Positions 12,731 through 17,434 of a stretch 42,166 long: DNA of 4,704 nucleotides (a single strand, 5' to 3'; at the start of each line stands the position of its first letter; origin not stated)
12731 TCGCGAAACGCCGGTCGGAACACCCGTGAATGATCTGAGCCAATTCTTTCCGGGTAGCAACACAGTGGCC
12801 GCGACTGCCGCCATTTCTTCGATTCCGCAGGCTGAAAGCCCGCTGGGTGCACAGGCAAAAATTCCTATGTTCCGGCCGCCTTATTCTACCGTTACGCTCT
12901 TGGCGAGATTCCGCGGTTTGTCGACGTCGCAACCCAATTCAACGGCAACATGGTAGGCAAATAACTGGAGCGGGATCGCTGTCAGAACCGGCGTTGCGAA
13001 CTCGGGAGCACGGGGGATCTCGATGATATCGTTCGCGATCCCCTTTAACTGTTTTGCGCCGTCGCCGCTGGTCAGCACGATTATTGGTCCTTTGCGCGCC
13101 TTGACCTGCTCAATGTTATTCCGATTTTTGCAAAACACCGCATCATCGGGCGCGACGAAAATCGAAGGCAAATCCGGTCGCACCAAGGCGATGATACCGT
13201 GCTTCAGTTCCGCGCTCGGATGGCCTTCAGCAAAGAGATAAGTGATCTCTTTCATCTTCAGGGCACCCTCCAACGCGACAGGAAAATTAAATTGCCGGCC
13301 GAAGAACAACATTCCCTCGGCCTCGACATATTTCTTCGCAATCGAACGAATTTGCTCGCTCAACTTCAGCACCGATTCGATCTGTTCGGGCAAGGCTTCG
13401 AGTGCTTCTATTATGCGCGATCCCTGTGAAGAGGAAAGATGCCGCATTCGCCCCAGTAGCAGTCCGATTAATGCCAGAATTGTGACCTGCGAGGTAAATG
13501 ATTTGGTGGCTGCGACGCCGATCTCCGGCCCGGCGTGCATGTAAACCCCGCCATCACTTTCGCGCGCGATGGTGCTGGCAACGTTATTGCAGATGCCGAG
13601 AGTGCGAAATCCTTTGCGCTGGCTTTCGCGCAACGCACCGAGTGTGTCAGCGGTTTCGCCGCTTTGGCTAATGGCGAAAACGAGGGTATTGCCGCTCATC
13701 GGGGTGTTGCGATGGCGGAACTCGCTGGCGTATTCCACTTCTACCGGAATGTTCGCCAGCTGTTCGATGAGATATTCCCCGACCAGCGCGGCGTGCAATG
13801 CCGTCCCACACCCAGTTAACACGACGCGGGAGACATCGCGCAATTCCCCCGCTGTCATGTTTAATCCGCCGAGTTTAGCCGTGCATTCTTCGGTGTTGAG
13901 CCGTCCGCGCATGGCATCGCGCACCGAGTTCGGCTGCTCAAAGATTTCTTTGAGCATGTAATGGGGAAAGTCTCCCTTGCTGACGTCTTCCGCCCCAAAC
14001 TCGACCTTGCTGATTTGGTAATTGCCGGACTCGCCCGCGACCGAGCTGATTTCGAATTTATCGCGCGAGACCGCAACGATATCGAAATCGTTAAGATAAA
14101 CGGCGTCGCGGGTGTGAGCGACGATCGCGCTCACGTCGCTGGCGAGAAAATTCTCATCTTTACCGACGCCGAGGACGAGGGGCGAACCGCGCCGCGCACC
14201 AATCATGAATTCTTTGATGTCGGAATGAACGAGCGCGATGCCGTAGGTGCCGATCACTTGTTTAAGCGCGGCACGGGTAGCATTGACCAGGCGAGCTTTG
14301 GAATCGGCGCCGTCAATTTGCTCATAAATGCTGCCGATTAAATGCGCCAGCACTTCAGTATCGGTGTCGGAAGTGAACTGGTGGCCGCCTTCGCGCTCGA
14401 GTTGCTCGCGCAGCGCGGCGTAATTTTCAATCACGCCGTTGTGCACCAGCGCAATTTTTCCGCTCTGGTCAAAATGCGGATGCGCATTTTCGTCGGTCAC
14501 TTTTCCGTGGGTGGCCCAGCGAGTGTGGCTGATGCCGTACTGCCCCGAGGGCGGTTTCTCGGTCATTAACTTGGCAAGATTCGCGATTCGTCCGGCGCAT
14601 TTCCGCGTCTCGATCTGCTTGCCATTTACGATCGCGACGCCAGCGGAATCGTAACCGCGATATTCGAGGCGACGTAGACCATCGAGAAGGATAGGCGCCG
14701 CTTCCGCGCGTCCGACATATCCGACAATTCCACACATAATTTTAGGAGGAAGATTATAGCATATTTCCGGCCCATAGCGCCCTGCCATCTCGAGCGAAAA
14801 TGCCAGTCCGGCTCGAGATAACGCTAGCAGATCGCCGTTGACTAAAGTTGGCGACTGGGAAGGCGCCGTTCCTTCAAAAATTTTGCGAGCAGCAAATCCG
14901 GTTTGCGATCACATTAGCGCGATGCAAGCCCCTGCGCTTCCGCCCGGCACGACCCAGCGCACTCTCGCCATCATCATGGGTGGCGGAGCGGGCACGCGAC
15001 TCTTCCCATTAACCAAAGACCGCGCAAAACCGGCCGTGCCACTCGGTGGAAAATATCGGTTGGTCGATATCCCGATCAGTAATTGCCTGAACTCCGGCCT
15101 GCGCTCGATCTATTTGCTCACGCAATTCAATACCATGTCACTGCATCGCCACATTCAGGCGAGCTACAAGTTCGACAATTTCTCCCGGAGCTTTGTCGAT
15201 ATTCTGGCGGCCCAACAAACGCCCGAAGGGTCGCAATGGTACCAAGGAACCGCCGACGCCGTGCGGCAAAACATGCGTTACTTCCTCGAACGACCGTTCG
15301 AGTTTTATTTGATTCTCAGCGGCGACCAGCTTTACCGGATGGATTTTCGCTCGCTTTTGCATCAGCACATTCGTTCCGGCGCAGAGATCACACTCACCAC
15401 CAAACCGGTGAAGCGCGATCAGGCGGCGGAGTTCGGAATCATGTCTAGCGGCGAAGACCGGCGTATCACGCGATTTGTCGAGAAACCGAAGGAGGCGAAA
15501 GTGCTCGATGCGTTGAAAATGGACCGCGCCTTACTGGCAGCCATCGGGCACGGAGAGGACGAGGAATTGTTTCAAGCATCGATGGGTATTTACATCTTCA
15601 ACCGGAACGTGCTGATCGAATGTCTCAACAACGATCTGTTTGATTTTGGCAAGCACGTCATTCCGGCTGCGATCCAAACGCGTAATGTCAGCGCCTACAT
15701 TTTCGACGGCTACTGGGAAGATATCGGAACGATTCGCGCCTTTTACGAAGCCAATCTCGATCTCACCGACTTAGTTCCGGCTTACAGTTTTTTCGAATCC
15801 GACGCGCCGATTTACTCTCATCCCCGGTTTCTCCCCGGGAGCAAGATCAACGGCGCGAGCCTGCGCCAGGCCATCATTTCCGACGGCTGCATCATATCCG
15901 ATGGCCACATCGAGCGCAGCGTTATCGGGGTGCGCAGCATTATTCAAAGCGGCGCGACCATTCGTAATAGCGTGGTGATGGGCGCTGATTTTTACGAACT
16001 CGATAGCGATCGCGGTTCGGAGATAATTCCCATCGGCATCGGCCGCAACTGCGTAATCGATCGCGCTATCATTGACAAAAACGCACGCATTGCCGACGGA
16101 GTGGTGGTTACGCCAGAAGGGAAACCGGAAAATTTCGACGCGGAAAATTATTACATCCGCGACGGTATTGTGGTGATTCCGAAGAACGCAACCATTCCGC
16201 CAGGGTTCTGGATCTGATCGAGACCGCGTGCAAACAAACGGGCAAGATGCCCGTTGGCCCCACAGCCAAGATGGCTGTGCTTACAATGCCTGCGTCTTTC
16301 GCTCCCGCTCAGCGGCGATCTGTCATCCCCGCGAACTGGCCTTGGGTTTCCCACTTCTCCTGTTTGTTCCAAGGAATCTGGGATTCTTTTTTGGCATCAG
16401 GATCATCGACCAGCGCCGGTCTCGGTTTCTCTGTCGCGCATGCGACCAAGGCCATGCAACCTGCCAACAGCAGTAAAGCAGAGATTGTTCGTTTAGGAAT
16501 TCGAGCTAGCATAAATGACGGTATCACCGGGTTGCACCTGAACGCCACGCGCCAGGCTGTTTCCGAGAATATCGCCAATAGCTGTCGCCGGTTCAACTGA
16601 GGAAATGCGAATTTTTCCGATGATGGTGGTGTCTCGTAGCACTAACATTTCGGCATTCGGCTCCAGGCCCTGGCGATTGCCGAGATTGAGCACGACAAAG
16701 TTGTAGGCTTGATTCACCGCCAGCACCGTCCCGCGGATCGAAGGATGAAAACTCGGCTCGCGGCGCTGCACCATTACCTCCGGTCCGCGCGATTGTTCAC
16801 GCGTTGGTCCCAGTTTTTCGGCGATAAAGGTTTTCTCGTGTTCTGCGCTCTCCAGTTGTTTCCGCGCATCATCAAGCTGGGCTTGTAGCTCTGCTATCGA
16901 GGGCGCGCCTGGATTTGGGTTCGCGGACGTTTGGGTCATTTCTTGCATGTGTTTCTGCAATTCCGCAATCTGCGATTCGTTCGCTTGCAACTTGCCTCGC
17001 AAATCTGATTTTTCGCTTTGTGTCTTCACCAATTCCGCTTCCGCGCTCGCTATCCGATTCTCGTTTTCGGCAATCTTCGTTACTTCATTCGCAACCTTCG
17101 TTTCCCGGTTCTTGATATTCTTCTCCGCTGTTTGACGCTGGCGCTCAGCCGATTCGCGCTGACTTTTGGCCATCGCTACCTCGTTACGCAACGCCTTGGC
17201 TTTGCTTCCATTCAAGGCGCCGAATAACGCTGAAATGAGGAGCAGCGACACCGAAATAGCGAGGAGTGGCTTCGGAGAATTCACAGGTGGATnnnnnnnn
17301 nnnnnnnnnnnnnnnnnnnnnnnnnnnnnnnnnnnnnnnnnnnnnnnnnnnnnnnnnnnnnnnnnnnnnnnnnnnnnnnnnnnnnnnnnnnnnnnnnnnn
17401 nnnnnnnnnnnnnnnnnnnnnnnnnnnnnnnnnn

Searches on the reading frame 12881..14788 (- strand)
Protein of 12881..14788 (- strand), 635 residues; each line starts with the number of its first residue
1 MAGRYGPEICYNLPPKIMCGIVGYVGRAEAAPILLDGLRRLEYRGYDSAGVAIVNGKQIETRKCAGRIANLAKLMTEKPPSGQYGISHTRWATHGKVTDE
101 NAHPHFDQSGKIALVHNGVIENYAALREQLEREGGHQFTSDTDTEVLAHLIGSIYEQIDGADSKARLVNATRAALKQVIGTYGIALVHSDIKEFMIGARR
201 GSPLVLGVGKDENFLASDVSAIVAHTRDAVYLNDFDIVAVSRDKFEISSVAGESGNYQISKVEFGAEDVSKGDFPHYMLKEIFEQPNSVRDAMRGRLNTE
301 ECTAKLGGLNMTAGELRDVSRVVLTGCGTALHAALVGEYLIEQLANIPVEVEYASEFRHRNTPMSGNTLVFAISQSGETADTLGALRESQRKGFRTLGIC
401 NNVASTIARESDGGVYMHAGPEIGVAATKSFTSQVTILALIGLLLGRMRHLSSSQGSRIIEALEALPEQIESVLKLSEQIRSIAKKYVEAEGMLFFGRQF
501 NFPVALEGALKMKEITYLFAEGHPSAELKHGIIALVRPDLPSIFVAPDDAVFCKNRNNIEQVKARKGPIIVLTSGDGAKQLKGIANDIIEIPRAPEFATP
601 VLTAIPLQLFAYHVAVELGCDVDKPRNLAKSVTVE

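Call 8: search_protein_families(library=pfam, proteins=[window:12881-14788:-], max_evalue=0.001)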
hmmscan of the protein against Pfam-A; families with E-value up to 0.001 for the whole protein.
window:12881-14788:- (635 aa): 4 families
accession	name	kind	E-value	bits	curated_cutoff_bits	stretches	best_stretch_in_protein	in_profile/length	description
PF01380.27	SIS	-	1e-50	171.3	25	2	315-440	1-127/131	SIS domain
PF13522.11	GATase_6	-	1.7e-18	67.3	27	1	82-209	10-121/130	Glutamine amidotransferase domain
PF13537.11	GATase_7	-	1.6e-12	48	25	1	96-223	7-122/123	Glutamine amidotransferase domain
PF13230.11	GATase_4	-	3.4e-08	33.2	23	1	65-185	54-172/272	Glutamine amidotransferases class-II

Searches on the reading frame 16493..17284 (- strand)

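Call 8: search_protein_families(library=pfam, proteins=[window:16493-17284:-], max_evalue=0.001)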
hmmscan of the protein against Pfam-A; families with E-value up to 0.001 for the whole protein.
window:16493-17284:- (263 aa): 1 family
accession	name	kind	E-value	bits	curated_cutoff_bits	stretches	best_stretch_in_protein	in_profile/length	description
PF10473.14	CENP-F_leu_zip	-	0.00052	20.5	34.5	0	28-117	25-107/140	Leucine-rich repeats of kinetochore protein Cenp-F/LEK1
